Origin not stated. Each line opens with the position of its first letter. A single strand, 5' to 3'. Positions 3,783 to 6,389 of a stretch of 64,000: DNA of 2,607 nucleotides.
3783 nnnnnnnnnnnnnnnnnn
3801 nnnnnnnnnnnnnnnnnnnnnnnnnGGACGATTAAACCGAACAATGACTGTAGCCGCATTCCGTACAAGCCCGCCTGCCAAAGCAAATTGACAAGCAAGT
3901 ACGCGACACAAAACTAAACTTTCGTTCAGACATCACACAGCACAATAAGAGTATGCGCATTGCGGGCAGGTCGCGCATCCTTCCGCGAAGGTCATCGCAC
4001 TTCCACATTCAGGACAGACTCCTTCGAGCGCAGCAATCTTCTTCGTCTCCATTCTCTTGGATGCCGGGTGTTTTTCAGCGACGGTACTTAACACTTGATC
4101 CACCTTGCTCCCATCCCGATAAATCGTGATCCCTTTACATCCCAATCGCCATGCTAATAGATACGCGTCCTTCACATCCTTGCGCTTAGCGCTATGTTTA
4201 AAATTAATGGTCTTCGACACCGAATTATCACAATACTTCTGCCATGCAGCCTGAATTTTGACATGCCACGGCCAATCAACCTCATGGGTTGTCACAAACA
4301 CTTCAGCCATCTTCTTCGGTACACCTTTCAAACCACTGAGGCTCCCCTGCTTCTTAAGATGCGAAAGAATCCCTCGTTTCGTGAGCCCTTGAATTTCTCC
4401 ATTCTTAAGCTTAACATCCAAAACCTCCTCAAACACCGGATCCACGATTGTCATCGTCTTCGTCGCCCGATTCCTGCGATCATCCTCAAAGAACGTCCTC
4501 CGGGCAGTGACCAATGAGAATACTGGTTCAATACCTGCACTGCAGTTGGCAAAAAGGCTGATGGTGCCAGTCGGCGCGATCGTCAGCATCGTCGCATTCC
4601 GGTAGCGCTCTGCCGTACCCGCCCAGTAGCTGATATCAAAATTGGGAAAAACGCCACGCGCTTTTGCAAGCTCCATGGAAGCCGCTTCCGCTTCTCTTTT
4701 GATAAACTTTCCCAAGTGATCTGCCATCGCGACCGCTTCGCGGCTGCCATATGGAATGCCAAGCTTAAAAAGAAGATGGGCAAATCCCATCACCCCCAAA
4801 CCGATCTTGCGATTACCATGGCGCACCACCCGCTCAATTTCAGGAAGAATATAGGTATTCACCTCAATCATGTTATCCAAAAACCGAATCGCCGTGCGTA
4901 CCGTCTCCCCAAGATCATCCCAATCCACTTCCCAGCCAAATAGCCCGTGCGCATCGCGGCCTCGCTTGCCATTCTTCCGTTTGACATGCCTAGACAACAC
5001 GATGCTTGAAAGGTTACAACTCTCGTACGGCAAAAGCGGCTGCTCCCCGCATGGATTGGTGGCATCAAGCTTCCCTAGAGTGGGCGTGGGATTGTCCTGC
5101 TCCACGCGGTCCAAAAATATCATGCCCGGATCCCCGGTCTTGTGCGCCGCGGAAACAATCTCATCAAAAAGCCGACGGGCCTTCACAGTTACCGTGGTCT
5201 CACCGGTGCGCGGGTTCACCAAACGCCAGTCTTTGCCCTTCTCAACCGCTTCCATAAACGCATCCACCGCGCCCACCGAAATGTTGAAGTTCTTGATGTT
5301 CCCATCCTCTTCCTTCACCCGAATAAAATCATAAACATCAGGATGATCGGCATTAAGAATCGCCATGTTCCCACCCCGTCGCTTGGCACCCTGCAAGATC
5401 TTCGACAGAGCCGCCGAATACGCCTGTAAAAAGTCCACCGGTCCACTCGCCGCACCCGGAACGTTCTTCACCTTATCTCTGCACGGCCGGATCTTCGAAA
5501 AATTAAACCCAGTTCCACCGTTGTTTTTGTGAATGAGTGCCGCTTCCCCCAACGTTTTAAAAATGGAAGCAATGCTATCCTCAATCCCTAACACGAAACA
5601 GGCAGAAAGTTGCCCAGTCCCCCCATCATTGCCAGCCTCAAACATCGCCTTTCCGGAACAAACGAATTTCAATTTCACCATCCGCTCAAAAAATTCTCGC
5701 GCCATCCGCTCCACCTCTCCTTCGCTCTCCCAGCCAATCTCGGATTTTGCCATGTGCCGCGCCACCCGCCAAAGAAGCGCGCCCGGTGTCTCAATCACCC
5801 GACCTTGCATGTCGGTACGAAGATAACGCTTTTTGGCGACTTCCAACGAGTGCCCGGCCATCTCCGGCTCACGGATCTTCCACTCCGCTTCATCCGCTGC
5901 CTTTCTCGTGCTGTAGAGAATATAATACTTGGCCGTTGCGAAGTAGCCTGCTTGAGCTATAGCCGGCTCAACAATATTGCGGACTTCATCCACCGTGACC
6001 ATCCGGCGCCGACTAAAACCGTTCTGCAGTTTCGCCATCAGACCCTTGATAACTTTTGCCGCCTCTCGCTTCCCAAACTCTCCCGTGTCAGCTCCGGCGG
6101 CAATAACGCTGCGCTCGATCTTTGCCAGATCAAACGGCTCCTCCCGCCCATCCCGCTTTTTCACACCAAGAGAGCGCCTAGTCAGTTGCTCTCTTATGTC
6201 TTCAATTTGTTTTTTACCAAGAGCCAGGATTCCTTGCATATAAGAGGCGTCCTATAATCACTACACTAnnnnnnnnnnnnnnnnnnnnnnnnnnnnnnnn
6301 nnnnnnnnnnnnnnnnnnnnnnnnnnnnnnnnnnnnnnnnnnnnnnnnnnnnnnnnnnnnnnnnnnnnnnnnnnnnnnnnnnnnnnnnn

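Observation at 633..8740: NrdR-linked island of three tandem, divergent class II RNR paralogs with embedded NUDIX and MazG hydrolases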

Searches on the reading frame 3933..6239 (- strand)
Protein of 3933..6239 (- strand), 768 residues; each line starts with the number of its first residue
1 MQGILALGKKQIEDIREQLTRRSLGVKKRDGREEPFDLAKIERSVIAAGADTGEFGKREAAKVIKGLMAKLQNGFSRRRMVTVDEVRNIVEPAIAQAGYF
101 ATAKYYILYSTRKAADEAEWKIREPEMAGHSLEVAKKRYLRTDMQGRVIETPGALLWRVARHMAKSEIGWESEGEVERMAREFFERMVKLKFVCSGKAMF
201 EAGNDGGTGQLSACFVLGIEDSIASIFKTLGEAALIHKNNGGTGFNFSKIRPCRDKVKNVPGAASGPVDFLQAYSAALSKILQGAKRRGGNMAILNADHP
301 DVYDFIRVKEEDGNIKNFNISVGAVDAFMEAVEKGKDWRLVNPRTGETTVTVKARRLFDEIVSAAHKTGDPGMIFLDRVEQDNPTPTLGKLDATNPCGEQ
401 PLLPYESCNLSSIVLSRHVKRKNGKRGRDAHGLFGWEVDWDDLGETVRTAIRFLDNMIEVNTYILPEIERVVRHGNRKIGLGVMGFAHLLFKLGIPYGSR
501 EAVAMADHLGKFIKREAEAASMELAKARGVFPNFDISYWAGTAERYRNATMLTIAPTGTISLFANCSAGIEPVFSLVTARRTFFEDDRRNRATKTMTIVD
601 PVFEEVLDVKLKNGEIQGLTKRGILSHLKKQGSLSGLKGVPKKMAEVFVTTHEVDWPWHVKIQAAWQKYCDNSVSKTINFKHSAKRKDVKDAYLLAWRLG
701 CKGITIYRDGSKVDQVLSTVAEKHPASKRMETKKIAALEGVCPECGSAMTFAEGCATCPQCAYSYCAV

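Call 3: search_protein_families(library=pfam, proteins=[window:3933-6239:-], max_evalue=0.01)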
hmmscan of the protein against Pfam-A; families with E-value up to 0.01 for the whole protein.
window:3933-6239:- (768 aa): 4 families
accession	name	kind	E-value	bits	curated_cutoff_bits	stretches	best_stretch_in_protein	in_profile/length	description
PF02867.20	Ribonuc_red_lgC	-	1.5e-122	410.3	23.9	2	212-541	1-346/523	Ribonucleotide reductase, barrel domain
PF03477.21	ATP-cone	-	1.3e-16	61.3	25.8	1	26-112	3-85/88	ATP cone domain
PF00317.26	Ribonuc_red_lgN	-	6e-14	52.3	28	1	131-206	7-76/77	Ribonucleotide reductase, all-alpha domain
PF22191.2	IBR_1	-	0.0067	16.7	27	0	742-767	6-33/47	IBR domain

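Call 4: search_protein_families(library=ncbifam, proteins=[window:3933-6239:-], max_evalue=0.001)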
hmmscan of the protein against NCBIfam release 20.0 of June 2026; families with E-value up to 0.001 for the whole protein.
window:3933-6239:- (768 aa): 24 families
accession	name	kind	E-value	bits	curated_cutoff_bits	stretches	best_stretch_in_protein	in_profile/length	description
NF006417.0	PRK08665.1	equivalog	1.5e-229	764.1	961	2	123-733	8-589/759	vitamin B12-dependent ribonucleotide reductase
TIGR02504.1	NrdJ_Z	equivalog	1.2e-188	628.5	399.95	1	132-717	2-606/606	adenosylcobalamin-dependent ribonucleoside-diphosphate reductase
NF005010.0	PRK06406.1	subfamily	2.5e-188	627.8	1125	2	175-738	215-746/771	vitamin B12-dependent ribonucleotide reductase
NF006207.0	PRK08332.1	equivalog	2.2e-114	383.2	2400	5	243-397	701-860/1684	vitamin B12-dependent ribonucleotide reductase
NF005122.0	PRK06556.1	equivalog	7e-89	298.8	859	3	316-535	286-491/960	vitamin B12-dependent ribonucleotide reductase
TIGR02506.1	NrdE_NrdA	equivalog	1.6e-86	291.1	341.05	2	135-540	7-428/616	ribonucleoside-diphosphate reductase subunit alpha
NF005401.0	PRK06948.1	subfamily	3.5e-82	277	906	2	155-587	36-492/604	ribonucleotide reductase-like protein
NF005544.0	PRK07207.1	equivalog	4.3e-73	246.6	965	3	350-540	541-721/965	ribonucleoside-diphosphate reductase subunit alpha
NF006577.0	PRK09102.1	equivalog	5.6e-72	242.9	620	2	173-385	56-268/604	ribonucleoside-diphosphate reductase subunit alpha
NF005991.0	PRK08115.1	equivalog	5.8e-71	239.6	854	3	350-534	431-603/858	vitamin B12-dependent ribonucleotide reductase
NF005101.0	PRK06539.1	equivalog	9.2e-66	222.4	988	3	352-540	396-573/822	ribonucleoside-diphosphate reductase subunit alpha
NF005736.0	PRK07562.1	equivalog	3.5e-62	210.4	1737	4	316-535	395-601/1222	vitamin B12-dependent ribonucleotide reductase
NF009029.0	PRK12365.1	equivalog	7.3e-55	186.4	1350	3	351-540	625-803/1046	ribonucleoside-diphosphate reductase subunit alpha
NF005483.0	PRK07088.1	equivalog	1.9e-52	178.4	1214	2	130-359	161-388/764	ribonucleoside-diphosphate reductase subunit alpha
NF006665.0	PRK09209.1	equivalog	7.3e-52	176.6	1057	2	131-344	160-371/761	ribonucleoside-diphosphate reductase subunit alpha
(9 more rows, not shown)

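Call 11: find_encoding_contigs(protein=window:3933-6239:-, flank=10000, max_places=10)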
Protein window:3933-6239:- (768 aa): no gene with exactly this product is on record in the collection.
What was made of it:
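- Tried and rejected: Exact-sequence look-up of RNR2 found nothing (call 11).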

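Call 12: find_related_loci(query=window:3933-6239:-, collection=genome_contigs, flank=10000)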
Query window:3933-6239:- (768 aa) in genome_contigs; peptide patterns used: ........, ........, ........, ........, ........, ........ (x = any residue, [..] = any of these).
91 stretches matched a pattern; 2 encode a relative of the query (tblastn E <= 1e-3); 2 distinct loci.
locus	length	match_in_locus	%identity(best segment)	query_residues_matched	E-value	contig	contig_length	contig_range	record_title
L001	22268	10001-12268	71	1-766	0e+0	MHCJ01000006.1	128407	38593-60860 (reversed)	MAG: Candidatus Chisholmbacteria bacterium RIFCSPHIGHO2_01_FULL_52_32 rifcsphigho2_01_scaffold_499, whole genome shotgun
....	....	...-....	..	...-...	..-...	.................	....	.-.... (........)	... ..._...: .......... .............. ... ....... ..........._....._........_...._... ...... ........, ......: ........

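Call 14: find_homologous_proteins(query=window:3933-6239:-, max_evalue=1e-50)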
Query window:3933-6239:- (768 aa): 8000 proteins with E <= 1e-50 among 8000 candidates; the best 120 are listed.
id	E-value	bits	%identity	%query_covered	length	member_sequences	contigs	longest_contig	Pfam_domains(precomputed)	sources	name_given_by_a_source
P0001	0.0e+0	1761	100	100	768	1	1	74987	PF02867.21,PF00317.27,PF03477.22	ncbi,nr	ncbi:adenosylcobalamin-dependent ribonucleoside-diphosphate reductase [Patescibacteria group bacteri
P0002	0.0e+0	1353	77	100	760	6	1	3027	PF02867.21,PF00317.27,PF03477.22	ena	-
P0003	0.0e+0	1350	76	100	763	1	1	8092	PF22191.3,PF02867.21,PF00317.27,PF03477.22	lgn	-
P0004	0.0e+0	1343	75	100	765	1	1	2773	PF02867.21,PF00317.27,PF03477.22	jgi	jgi:ribonucleoside-diphosphate reductase alpha chain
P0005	0.0e+0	1339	76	100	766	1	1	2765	PF02867.21,PF00317.27,PF03477.22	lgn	-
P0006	0.0e+0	1328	75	100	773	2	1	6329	PF02867.21,PF00317.27,PF03477.22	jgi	jgi:ribonucleoside-diphosphate reductase alpha chain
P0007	0.0e+0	1297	75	97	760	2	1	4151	PF02867.21,PF00317.27,PF03477.22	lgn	-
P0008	0.0e+0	1292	75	98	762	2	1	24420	PF02867.21,PF00317.27,PF03477.22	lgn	-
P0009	0.0e+0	1232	71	99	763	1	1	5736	PF02867.21,PF00317.27,PF03477.22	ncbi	-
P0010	0.0e+0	1230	70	100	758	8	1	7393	PF02867.21,PF00317.27,PF03477.22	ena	-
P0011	0.0e+0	1068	47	80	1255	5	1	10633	PF02867.21,PF00317.27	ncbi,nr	ncbi:MAG: adenosylcobalamin-dependent ribonucleoside-diphosphate reductase, partial [Candidatus Ande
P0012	1.3e-295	1001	-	-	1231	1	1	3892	PF02867.21,PF00317.27,PF12637.15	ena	-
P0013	2.0e-291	987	61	97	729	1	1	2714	PF02867.21,PF00317.27,PF03477.22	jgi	jgi:ribonucleoside-diphosphate reductase alpha chain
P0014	2.5e-291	987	59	97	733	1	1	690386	PF02867.21,PF00317.27,PF03477.22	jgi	jgi:ribonucleoside-diphosphate reductase alpha chain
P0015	5.7e-290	982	59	97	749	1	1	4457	PF02867.21,PF00317.27,PF03477.22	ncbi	-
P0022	8.2e-288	975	59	97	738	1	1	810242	PF02867.21,PF00317.27,PF03477.22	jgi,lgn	-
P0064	5.3e-274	930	56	97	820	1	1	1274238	PF02867.21,PF00317.27,PF03477.22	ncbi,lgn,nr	ncbi:adenosylcobalamin-dependent ribonucleoside-diphosphate reductase [Candidatus Woesebacteria bact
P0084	7.2e-267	906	54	99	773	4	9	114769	PF02867.21,PF00317.27,PF03477.22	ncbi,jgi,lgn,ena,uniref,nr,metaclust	ncbi:MAG: Ribonucleoside-diphosphate reductase [Candidatus Woesebacteria bacterium GW2011_GWA1_39_21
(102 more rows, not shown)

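Call 19: find_encoding_contigs(protein=P0022, flank=10000, max_places=2)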
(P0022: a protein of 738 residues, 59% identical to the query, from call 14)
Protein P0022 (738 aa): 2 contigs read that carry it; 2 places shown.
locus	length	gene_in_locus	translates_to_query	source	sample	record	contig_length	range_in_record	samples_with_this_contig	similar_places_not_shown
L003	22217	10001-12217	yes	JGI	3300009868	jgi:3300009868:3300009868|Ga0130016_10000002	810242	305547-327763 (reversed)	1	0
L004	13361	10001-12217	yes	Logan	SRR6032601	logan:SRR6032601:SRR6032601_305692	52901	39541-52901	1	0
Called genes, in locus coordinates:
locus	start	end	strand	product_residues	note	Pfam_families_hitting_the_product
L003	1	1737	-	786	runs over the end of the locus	PF00912:Transgly, PF00905:Transpeptidase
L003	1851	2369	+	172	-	-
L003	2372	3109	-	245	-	PF13238:AAA_18 (weak), PF02224:Cytidylate_kin (weak), PF13207:AAA_17 (faint)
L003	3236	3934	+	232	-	PF02517:Rce1-like (weak)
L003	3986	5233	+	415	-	PF01546:Peptidase_M20, PF07687:M20_dimer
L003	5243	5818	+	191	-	-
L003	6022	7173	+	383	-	-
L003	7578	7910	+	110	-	PF03477:ATP-cone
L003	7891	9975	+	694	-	PF00317:Ribonuc_red_lgN, PF02867:Ribonuc_red_lgC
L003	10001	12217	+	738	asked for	PF03477:ATP-cone, PF00317:Ribonuc_red_lgN, PF02867:Ribonuc_red_lgC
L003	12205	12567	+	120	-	PF03819:MazG (weak)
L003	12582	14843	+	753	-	PF03477:ATP-cone, PF00317:Ribonuc_red_lgN, PF02867:Ribonuc_red_lgC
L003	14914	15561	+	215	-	PF02545:Maf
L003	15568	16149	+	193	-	PF02572:CobA_CobO_BtuR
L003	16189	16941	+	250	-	-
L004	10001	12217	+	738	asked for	PF03477:ATP-cone, PF00317:Ribonuc_red_lgN, PF02867:Ribonuc_red_lgC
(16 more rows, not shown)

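Call 47: find_encoding_contigs(protein=P0064, flank=10000, max_places=1)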
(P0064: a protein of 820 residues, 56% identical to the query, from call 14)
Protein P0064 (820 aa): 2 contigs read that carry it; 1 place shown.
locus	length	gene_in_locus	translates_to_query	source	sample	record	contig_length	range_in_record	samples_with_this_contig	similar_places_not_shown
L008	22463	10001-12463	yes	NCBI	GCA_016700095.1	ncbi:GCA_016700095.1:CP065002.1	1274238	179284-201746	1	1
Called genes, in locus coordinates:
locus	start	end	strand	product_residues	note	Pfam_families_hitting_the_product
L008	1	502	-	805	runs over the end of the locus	PF00912:Transgly, PF00905:Transpeptidase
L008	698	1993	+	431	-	-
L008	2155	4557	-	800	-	PF00912:Transgly, PF00905:Transpeptidase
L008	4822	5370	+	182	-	-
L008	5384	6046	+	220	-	PF02517:Rce1-like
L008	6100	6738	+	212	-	PF18915:DUF5667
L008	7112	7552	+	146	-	PF22811:Zn_ribbon_NrdR, PF03477:ATP-cone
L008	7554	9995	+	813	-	PF00317:Ribonuc_red_lgN, PF02867:Ribonuc_red_lgC, PF12637:TSCPD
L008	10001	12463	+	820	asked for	PF03477:ATP-cone, PF00317:Ribonuc_red_lgN, PF02867:Ribonuc_red_lgC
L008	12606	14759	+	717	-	PF03477:ATP-cone, PF00317:Ribonuc_red_lgN, PF02867:Ribonuc_red_lgC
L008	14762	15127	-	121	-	PF01503:PRA-PH (weak), PF03819:MazG, PF12643:MazG-like (weak)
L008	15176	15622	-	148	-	PF00293:NUDIX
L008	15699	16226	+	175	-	PF01923:Cob_adeno_trans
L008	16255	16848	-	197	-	PF20221:DUF6580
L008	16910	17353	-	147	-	PF14478:DUF4430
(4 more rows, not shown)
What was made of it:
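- The genomes here are small: contigs of about 0.8-1.3 Mb were seen, including the 1.27-Mb record CP065002.1 (calls 19, 47).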

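Call 50: find_encoding_contigs(protein=P0084, flank=10000, max_places=1)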
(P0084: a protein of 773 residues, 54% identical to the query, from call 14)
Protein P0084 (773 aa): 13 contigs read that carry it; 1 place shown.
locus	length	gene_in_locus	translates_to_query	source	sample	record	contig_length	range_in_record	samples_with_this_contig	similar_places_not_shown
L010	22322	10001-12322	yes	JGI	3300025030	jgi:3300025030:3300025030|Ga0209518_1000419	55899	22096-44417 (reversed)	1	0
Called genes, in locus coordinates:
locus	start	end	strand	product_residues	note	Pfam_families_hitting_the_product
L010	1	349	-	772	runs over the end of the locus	PF00912:Transgly, PF00905:Transpeptidase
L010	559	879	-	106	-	-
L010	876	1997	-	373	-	-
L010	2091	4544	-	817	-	PF00912:Transgly, PF00905:Transpeptidase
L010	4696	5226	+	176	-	PF18869:HEPN_RnaseLS (faint)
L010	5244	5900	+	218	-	PF02517:Rce1-like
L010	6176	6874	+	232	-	PF18915:DUF5667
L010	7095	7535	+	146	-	PF22811:Zn_ribbon_NrdR, PF03477:ATP-cone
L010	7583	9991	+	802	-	PF00317:Ribonuc_red_lgN, PF02867:Ribonuc_red_lgC, PF12637:TSCPD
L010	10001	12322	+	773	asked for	PF03477:ATP-cone, PF00317:Ribonuc_red_lgN, PF02867:Ribonuc_red_lgC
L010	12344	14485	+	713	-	PF03477:ATP-cone, PF00317:Ribonuc_red_lgN, PF02867:Ribonuc_red_lgC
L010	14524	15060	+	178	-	PF01923:Cob_adeno_trans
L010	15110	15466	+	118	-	-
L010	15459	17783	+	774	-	PF26449:DUF8128, PF01935:DUF87 (weak), PF10412:TrwB_AAD_bind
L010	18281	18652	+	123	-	-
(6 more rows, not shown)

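Call 67: find_related_loci(query=A1, collection=metagenome_contigs, flank=10000)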
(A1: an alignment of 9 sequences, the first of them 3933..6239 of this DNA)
Query A1 (768 aa) in metagenome_contigs; peptide patterns used: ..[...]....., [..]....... (x = any residue, [..] = any of these).
600 stretches matched a pattern (row limit reached: there are more); 451 encode a relative of the query (tblastn E <= 1e-3); the best 80 are kept; 80 distinct loci.
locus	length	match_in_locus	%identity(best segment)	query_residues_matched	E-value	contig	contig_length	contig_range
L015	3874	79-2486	76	1-768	0e+0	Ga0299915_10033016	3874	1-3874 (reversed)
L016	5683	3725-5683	72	1-662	0e+0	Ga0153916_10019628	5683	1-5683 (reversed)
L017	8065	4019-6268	58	24-768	0e+0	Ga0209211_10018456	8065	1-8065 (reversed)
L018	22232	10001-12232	56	26-768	0e+0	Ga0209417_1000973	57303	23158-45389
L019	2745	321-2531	58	26-768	0e+0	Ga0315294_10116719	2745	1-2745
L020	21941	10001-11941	63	121-768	0e+0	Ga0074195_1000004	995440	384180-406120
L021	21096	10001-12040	61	121-766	0e+0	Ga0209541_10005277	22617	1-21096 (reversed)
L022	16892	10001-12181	55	26-768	0e+0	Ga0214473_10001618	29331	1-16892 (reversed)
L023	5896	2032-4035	57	121-764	0e+0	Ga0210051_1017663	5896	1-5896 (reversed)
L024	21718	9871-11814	58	121-767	0e+0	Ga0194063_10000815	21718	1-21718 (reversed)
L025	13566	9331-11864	59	28-766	0e+0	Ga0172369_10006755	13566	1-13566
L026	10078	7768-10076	59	26-766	0e+0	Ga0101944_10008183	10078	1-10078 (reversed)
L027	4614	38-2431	58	121-766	0e+0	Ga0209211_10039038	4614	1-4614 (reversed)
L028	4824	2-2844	59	121-766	0e+0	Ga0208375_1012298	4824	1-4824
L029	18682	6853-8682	59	121-767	0e+0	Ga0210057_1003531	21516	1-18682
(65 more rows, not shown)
